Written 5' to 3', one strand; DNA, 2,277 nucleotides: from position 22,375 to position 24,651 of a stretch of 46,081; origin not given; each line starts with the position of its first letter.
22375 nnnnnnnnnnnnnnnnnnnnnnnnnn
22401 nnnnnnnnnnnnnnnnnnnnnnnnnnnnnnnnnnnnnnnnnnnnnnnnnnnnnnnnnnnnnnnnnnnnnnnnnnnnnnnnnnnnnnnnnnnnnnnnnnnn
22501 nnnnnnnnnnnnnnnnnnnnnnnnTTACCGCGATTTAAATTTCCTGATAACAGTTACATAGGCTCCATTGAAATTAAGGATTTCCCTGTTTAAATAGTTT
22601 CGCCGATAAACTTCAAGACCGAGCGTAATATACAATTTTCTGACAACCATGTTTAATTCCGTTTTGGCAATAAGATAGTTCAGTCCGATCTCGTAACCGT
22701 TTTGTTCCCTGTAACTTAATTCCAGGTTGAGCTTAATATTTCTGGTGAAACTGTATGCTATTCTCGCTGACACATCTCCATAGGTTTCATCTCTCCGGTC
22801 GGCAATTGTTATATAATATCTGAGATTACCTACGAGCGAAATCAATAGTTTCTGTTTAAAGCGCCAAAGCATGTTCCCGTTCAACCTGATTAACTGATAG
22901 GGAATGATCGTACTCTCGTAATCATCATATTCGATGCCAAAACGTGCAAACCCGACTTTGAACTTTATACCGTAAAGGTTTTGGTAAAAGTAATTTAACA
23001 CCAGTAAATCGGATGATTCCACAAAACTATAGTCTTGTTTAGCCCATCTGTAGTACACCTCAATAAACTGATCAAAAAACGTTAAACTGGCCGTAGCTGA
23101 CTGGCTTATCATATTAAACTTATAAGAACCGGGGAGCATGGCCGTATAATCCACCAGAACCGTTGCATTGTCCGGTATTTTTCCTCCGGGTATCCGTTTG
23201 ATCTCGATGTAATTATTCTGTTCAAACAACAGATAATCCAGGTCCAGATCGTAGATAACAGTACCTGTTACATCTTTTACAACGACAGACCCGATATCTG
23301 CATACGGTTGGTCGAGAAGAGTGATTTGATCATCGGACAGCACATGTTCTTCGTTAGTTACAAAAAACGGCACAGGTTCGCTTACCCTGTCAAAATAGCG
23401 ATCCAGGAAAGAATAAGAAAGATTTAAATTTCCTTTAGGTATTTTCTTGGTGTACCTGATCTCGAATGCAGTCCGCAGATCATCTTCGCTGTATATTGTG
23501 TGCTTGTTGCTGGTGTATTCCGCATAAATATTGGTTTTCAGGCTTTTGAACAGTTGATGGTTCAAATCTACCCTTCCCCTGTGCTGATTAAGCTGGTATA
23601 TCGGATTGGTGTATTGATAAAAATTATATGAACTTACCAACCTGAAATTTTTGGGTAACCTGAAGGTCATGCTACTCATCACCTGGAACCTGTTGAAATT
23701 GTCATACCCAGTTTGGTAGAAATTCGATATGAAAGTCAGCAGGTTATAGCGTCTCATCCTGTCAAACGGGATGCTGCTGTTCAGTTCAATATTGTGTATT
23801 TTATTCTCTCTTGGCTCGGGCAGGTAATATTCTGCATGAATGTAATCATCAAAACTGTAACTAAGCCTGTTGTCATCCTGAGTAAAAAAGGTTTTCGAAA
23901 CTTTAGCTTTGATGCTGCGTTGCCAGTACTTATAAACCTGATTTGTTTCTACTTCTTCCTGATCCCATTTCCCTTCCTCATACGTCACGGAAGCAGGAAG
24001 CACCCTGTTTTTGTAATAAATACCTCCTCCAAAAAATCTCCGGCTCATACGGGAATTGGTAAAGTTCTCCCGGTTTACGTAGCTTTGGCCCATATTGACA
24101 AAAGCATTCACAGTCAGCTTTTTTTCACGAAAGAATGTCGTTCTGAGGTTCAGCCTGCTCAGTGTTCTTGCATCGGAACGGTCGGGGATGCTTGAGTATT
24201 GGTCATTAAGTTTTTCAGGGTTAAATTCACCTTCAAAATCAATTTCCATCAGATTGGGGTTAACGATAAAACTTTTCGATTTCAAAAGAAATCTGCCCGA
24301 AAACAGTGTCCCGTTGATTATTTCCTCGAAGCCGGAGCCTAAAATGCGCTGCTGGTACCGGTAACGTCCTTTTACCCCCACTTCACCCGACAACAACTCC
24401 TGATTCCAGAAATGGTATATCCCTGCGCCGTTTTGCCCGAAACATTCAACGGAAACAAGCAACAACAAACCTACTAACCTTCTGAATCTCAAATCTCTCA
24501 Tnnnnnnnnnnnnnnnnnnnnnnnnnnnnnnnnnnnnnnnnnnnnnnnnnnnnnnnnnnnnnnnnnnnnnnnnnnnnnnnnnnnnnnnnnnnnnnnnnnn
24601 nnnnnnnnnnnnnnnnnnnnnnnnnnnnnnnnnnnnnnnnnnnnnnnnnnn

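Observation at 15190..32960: Approx. 17.8-kb multihaem cytochrome / NHL-propeller / beta-barrel island: candidate extracellular electron-transfer system in an FCB-type genome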

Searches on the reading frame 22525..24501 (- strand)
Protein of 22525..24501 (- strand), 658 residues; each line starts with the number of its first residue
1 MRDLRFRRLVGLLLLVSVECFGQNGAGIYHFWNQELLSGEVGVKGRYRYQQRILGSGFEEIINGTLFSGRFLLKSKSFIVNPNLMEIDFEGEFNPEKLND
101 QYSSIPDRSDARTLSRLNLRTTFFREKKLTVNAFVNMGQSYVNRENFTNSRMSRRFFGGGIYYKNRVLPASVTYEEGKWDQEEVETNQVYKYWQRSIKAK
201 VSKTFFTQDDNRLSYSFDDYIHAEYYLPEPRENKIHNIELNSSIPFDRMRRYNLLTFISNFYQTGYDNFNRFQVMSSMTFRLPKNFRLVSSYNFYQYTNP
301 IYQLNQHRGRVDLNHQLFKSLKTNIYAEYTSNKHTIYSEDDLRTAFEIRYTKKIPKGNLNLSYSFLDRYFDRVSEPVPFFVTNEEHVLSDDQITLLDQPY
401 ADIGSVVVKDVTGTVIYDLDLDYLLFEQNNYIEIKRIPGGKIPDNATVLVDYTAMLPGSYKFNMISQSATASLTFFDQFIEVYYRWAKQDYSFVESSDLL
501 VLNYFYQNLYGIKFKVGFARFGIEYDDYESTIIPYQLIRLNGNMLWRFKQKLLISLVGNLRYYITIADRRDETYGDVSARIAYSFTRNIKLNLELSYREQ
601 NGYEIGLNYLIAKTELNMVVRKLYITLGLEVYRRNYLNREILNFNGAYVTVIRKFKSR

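Call 4: search_protein_families(library=pfam, proteins=[window:22525-24501:-], max_evalue=0.01)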
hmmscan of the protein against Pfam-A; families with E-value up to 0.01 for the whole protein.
window:22525-24501:- (658 aa): 1 family
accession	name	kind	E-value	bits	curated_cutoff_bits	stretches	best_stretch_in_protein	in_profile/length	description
PF25222.1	DUF7840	-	0.0034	17.5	27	0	541-602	153-211/224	Domain of unknown function (DUF7840)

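Call 5: search_protein_families(library=ncbifam, proteins=[window:22525-24501:-], max_evalue=0.01)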
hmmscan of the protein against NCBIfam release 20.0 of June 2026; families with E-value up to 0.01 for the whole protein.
window:22525-24501:- (658 aa): 1 family
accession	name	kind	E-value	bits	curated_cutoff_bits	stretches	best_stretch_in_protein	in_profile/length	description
NF052337.1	tail_tube_6XGR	equivalog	0.0029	17.1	60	1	381-454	95-168/245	phage tail tube protein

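Call 10: find_homologous_proteins(query=window:22525-24501:-)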
Query window:22525-24501:- (658 aa): 144 proteins with E <= 0.001 among 8000 candidates; the best 120 are listed.
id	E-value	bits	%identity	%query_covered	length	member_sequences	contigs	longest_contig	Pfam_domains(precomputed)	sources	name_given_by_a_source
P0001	0.0e+0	1481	100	100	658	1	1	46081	-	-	-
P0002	0.0e+0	1136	75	100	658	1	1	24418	-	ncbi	-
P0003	2.3e-274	930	62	99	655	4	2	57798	-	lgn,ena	-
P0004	7.7e-251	852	56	99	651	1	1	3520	-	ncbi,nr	ncbi:MAG: hypothetical protein K8R53_08485 [Bacteroidales bacterium]|nr:hypothetical protein [Bacter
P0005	5.9e-249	846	58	99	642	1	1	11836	-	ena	-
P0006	1.6e-248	845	56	99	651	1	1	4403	-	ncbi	ncbi:hypothetical protein ACFL6I_26180 [candidate division KSB1 bacterium]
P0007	3.5e-247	840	56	99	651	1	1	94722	-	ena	-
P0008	1.1e-244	832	56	99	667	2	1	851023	-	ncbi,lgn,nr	ncbi:MAG: hypothetical protein KQI35_06240 [Bacteroidetes bacterium]|nr:hypothetical protein [Bacter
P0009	3.8e-243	827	57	100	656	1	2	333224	-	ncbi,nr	ncbi:MAG: hypothetical protein L3J31_07175 [Bacteroidales bacterium]|nr:hypothetical protein [Bacter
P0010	4.0e-243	827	56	97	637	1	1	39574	-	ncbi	-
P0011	2.6e-241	821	58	93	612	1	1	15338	-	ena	-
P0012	1.7e-235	802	56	98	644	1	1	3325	-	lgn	-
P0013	1.3e-227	776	54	97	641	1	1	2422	-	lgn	-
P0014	3.7e-224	764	53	97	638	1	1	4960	-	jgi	-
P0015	1.3e-223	762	53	97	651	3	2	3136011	-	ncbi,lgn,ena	-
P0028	8.6e-148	512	40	95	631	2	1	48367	-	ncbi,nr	ncbi:MAG: hypothetical protein GXO83_07765 [Chlorobi bacterium]|nr:hypothetical protein [Chlorobiota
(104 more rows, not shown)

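Call 22: find_related_loci(query=A2, collection=genome_contigs, flank=10000)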
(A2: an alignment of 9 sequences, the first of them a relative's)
Query A2 (658 aa) in genome_contigs; peptide patterns used: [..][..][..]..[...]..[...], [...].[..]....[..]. (x = any residue, [..] = any of these).
131 stretches matched a pattern; 6 encode a relative of the query (tblastn E <= 1e-3); 6 distinct loci.
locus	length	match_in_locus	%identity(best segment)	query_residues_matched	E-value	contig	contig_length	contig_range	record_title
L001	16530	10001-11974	75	1-658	0e+0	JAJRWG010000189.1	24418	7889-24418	MAG: Bacteroidetes bacterium isolate Dive96_bin2.160 k141_2104137, whole genome shotgun sequence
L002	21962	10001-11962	62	4-657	0e+0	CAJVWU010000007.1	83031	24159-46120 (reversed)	MAG TPA_asm: uncultured Bacteroidia bacterium isolate DRR093005_bin.21_MetaBAT_v2.12.1_MAG genome assembly, contig: NODE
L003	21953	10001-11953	56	4-655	0e+0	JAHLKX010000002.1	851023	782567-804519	MAG: Bacteroidetes bacterium isolate MAG39 NODE_21_length_851023_cov_1543.361433, whole genome shotgun sequence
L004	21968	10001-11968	57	4-658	0e+0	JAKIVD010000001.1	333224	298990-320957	MAG: Bacteroidales bacterium isolate D100SM.bin.7 NODE_2_length_333224_cov_7.310375, whole genome shotgun sequence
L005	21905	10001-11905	53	20-655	0e+0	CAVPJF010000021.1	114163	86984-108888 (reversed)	MAG: uncultured Bacteroidales bacterium isolate MFD00032.bin.2.160 genome assembly, contig: contig_37448, whole genome s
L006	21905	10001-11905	53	20-655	0e+0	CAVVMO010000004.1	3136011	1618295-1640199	MAG: uncultured Bacteroidales bacterium isolate MFD04716.bin.1.418 genome assembly, contig: contig_4261, whole genome sh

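Call 39: predict_structure(alignment_id=A1)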
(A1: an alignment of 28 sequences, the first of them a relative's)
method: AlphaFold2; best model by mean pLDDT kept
length: 658 residues; sequences in the alignment: 28
mean_pLDDT: 87.9   pTM: 0.67
mean pLDDT of the five models: 87.9, 87.2, 86.9, 86.8, 81.5
residues with pLDDT >= 90: 376; 70-90: 234; 50-70: 37; < 50: 11
segments of 3 or more residues with pLDDT < 50: 18-27
pLDDT, mean of each block of 10 residues (from residue 1): 62 59 44 87 91 82 88 90 87 85 60 88 88 93 68 93 88 95 81 95 84 96 83 95 89 95 93 97 93 94 94 91 96 92 97 92 97 83 85 85 88 80 87 89 86 83 96 91 97 80 93 91 96 93 91 95 91 95 94 95 86 94 92 86 91 87
secondary structure, 60 per line:
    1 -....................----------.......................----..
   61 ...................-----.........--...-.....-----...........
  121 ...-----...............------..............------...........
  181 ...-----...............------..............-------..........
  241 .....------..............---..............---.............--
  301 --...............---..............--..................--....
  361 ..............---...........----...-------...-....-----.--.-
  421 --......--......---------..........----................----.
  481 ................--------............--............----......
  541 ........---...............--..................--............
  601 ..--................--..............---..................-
elements in order: H2-21 E32-54 E59-79 E85-93 E96-98 H100-104 E110-123 E129-143 E150-163 E170-183 E189-203 E210-223 E231-245 E252-265 E269-282 E286-298 E303-317 E321-334 E337-354 E357-374 E378-388 E393-395 E407-410 E423-428 E431-436 E446-455 E460-475 E480-496 E505-516 E519-530 E535-548 E552-566 E569-586 E589-602 E605-620 E623-636 E640-657

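Call 45: fold_search(model_id=the predicted structure, library=pdb)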
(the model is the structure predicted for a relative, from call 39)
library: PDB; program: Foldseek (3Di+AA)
matches with E <= 10: 815; with E <= 0.001: 243
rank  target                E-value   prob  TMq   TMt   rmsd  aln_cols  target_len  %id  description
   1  6r2q_B                8.8e-09  1.00  0.45  0.46  14.0       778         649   10  Structure of the Mtr complex (released 2020-04-22)
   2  5fp2_B                1.5e-08  1.00  0.31  0.36  15.3       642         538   10  Crystal structure of the siderophore receptor PirA from Pseudomonas aeruginosa (released 2015-12-09)
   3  9nn6_A                1.6e-08  1.00  0.35  0.36  14.8       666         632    9  E. coli Cir in Complex with the RBD of Microcin V (released 2025-09-24)
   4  2hdi_A                1.6e-08  1.00  0.33  0.35  14.4       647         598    7  Crystal structure of the Colicin I receptor Cir from E.coli in complex with receptor binding domain of Colicin Ia. (released 2007-05-08)
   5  2hdf                  2.5e-08  1.00  0.34  0.37  12.4       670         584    8  Crystal structure of the Colicin I receptor Cir from E.coli (released 2007-05-08)
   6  5ixm_G                4.6e-08  1.00  0.36  0.40  12.8       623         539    9  The LPS Transporter LptDE from Yersinia pestis, core complex (released 2016-05-18)
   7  6r1f                  1.6e-07  1.00  0.31  0.30  15.0       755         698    9  Crystal structure of the ferric enterobactin receptor mutant R480A from Pseudomonas aeruginosa (PfeA) in complex with en (released 2019-04-10)
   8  5iv8_A                1.8e-07  1.00  0.34  0.38  14.3       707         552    9  The LPS Transporter LptDE from Klebsiella pneumoniae, core complex (released 2016-05-18)
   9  6q5e                  2.2e-07  1.00  0.34  0.33  14.7       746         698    9  Crystal structure of the ferric enterobactin receptor from Pseudomonas aeruginosa (PfeA) in complex with enterobactin (released 2019-01-16)
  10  9a2z_MODEL_1_A        3.1e-07  1.00  0.24  0.22  21.0       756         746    9  Model of E. coli FepA by in-cell photo-crosslinking MS and deep learning (released 2023-02-24)
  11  5m9b                  3.4e-07  1.00  0.32  0.30  14.5       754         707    9  Crystal structure of the ferric enterobactin receptor (PfeA) from Pseudomonas aeruginosa (released 2018-02-21)
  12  5nc4                  3.6e-07  1.00  0.31  0.30  14.8       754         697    9  Crystal structure of the ferric enterobactin receptor (PfeA) in complex with protochelin from Pseudomonas aeruginosa (released 2018-03-21)
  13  5fr8_A                3.9e-07  1.00  0.32  0.30  18.1       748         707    7  Crystal structure of the siderophore receptor PirA from Acinetobacter baumannii (released 2016-05-11)
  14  1po3_B                3.9e-07  1.00  0.24  0.25  16.1       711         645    9  Crystal structure of ferric citrate transporter FecA in complex with ferric citrate (released 2003-11-18)
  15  5ixm_E                4.1e-07  1.00  0.36  0.41  13.2       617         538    8  The LPS Transporter LptDE from Yersinia pestis, core complex (released 2016-05-18)
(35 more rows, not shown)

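Call 70: find_encoding_contigs(protein=P0028, flank=10000, max_places=1)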
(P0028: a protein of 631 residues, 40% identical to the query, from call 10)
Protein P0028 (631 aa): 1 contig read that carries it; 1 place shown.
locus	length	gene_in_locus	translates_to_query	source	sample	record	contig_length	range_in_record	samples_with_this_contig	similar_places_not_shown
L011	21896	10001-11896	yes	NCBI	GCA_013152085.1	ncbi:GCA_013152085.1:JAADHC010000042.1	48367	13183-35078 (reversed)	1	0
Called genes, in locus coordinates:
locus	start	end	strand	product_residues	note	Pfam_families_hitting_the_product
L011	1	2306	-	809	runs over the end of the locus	PF01804:Penicil_amidase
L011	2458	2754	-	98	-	PF08734:GYD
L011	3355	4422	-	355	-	PF01112:Asparaginase_2, PF01019:G_glu_transpept (faint)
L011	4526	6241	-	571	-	PF00749:tRNA-synt_1c, PF03950:tRNA-synt_1c_C, PF20974:tRNA-synt_1c_C2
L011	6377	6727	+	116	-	PF02152:FolB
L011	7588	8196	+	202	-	PF14522:Cytochrome_C7 (faint), PF14537:Cytochrom_c3_2 (faint), PF09699:Paired_CXXCH_1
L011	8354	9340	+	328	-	PF01436:NHL (faint), PF17170:DUF5128 (weak)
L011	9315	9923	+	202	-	PF14522:Cytochrome_C7 (faint), PF09699:Paired_CXXCH_1 (weak), PF14537:Cytochrom_c3_2 (faint), PF09699:Paired_CXXCH_1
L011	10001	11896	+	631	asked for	-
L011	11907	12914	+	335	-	PF14522:Cytochrome_C7 (faint), PF14537:Cytochrom_c3_2 (faint), PF09699:Paired_CXXCH_1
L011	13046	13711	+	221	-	PF09699:Paired_CXXCH_1 (faint)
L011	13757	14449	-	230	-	-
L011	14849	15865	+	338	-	PF08450:SGL (faint), PF17170:DUF5128 (faint), PF01436:NHL (faint), PF06739:SBBP (faint)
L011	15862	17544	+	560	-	PF13435:Cytochrome_C554 (faint), PF14522:Cytochrome_C7 (faint), PF14537:Cytochrom_c3_2 (faint), PF09699:Paired_CXXCH_1 (weak), PF22113:Mtrc-MtrF_II-IV_dom (weak), PF09699:Paired_CXXCH_1 (weak)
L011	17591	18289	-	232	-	-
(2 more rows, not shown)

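Call 77: search_protein_representatives(alignment_id=A1)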
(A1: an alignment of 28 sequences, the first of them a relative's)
Query: 28 sequences, 649 profile positions. Proteins with E-value up to 0.001 (for the whole library): 2116; up to 1e-10: 1569; up to 1e-30: 626. The best 150 are listed.
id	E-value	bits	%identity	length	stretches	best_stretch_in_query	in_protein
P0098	1.7e-267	905.7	-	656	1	2-649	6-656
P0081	2.0e-266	902.1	-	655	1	1-649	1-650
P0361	5.5e-263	890.8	-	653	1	6-649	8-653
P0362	1.0e-251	853.6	-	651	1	2-649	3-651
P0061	2.7e-248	842.2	-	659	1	1-649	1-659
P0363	2.0e-242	822.9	-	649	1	7-649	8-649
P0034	1.4e-237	806.8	-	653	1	7-649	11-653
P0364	2.0e-236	803.0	-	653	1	5-649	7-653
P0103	3.0e-236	802.5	-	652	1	1-649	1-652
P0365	3.9e-234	795.5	-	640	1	10-649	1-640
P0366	8.1e-229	777.9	-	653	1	1-649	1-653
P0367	3.0e-228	776.0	-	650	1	1-649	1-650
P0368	1.1e-220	751.0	-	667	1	18-649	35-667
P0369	7.1e-220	748.3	-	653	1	2-649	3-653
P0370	4.2e-219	745.8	-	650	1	1-649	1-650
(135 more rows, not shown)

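Call 86: search_protein_families(library=pfam, proteins=[L003:10-1569:+, L003:2590-3483:+, L003:3594-4130:-, L003:15425-18235:+, L003:20562-21953:+, L004:18732-19562:-, L004:20265-21188:-, L006:187-1071:+, L006:15385-16620:-, L001:369-860:-], max_evalue=0.001)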
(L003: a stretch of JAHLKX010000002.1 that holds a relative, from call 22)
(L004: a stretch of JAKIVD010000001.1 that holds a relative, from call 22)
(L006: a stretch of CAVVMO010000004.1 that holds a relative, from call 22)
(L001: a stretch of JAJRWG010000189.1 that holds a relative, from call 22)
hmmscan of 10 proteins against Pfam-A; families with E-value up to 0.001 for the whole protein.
L003:10-1569:+ (519 aa): 1 family
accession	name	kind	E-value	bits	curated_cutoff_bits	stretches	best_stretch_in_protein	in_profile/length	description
PF04932.20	Wzy_C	-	1.7e-13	51.1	31.7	1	370-446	75-149/149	O-Antigen ligase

L003:2590-3483:+ (297 aa): 1 family
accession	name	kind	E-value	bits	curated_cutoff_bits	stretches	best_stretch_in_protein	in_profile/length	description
PF04187.18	Cofac_haem_bdg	-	5.1e-62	210.1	27.7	1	41-246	1-213/213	Haem-binding uptake, Tiki superfamily, ChaN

L003:3594-4130:- (178 aa): 6 families
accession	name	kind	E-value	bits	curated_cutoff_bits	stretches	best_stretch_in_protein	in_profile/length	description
PF13435.11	Cytochrome_C554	-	2.4e-18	67.3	20.8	1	34-117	1-84/84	Cytochrome c554 and c-prime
PF14522.11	Cytochrome_C7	-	7.3e-08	32.6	24.8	2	108-156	12-53/67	Cytochrome c7 and related cytochrome c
PF22113.1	Mtrc-MtrF_II-IV_dom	-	2.2e-07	31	30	1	32-123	81-170/176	Outer membrane cytochrome MtrC/MtrF-like, domains II/IV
PF14537.11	Cytochrom_c3_2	-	8.6e-07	29.8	25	0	107-162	4-44/79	Cytochrome c3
PF02085.21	Cytochrom_CIII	-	0.00013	22.7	22.9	1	33-116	31-101/101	Class III cytochrome C family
PF09699.15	Paired_CXXCH_1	-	0.00057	20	20.6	0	80-118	3-38/41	Doubled CXXCH motif (Paired_CXXCH_1)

L003:15425-18235:+ (936 aa): 5 families
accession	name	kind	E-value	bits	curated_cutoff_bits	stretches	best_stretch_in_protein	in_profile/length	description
PF09699.15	Paired_CXXCH_1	-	2.5e-25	88.3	20.6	3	259-290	8-39/41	Doubled CXXCH motif (Paired_CXXCH_1)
PF14522.11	Cytochrome_C7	-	1.2e-24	86.3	24.8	3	88-162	3-67/67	Cytochrome c7 and related cytochrome c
PF14537.11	Cytochrom_c3_2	-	2.3e-23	82.9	25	2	503-591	8-78/79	Cytochrome c3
PF01292.26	Ni_hydr_CYTB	-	2.2e-05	24.8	30.1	1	598-744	22-170/179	Prokaryotic cytochrome b561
PF00684.25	DnaJ_CXXCXGXG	-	4.6e-05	24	32.7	0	188-238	6-52/65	DnaJ central domain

L003:20562-21953:+ (464 aa): 0 families

L004:18732-19562:- (276 aa): 0 families

L004:20265-21188:- (307 aa): 3 families
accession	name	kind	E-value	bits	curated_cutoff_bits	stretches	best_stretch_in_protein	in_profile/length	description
PF03466.25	LysR_substrate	-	1e-32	113.6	28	1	89-289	4-206/209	LysR substrate binding domain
PF00126.33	HTH_1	-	7.5e-17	61.5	26.6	1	3-62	1-60/60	Bacterial regulatory helix-turn-helix protein, lysR family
PF12849.12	PBP_like_2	-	0.00041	20.6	27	1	91-189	10-115/267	PBP superfamily domain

L006:187-1071:+ (294 aa): 1 family
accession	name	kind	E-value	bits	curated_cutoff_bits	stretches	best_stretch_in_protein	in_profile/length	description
PF04187.18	Cofac_haem_bdg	-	4.3e-63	213.6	27.7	1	41-249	1-213/213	Haem-binding uptake, Tiki superfamily, ChaN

L006:15385-16620:- (411 aa): 3 families
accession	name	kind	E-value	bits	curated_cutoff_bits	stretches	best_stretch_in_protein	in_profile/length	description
PF18962.6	Por_Secre_tail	-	2.7e-14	53.6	27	1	336-408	1-73/75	Secretion system C-terminal sorting domain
PF14870.12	PSII_BNR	-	1.8e-13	50.9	27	1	120-279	17-176/303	Photosynthesis system II assembly factor YCF48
PF13585.12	CHU_C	-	0.00033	21.2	27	0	350-399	21-73/86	CHU_C Type IX secretion signal domain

L001:369-860:- (163 aa): 6 families
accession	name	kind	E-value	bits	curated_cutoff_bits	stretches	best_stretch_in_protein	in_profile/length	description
PF13435.11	Cytochrome_C554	-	1.8e-14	54.8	20.8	1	32-102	1-84/84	Cytochrome c554 and c-prime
PF14522.11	Cytochrome_C7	-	1.3e-08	34.9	24.8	1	67-137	12-67/67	Cytochrome c7 and related cytochrome c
PF09699.15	Paired_CXXCH_1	-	3.7e-08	33.4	20.6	0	70-103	8-38/41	Doubled CXXCH motif (Paired_CXXCH_1)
PF22113.1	Mtrc-MtrF_II-IV_dom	-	5.3e-07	29.8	30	0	96-138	83-129/176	Outer membrane cytochrome MtrC/MtrF-like, domains II/IV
PF14537.11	Cytochrom_c3_2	-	2.4e-06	28.3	25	0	92-139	4-36/79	Cytochrome c3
PF00684.25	DnaJ_CXXCXGXG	-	0.001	19.8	32.7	0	66-108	12-55/65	DnaJ central domain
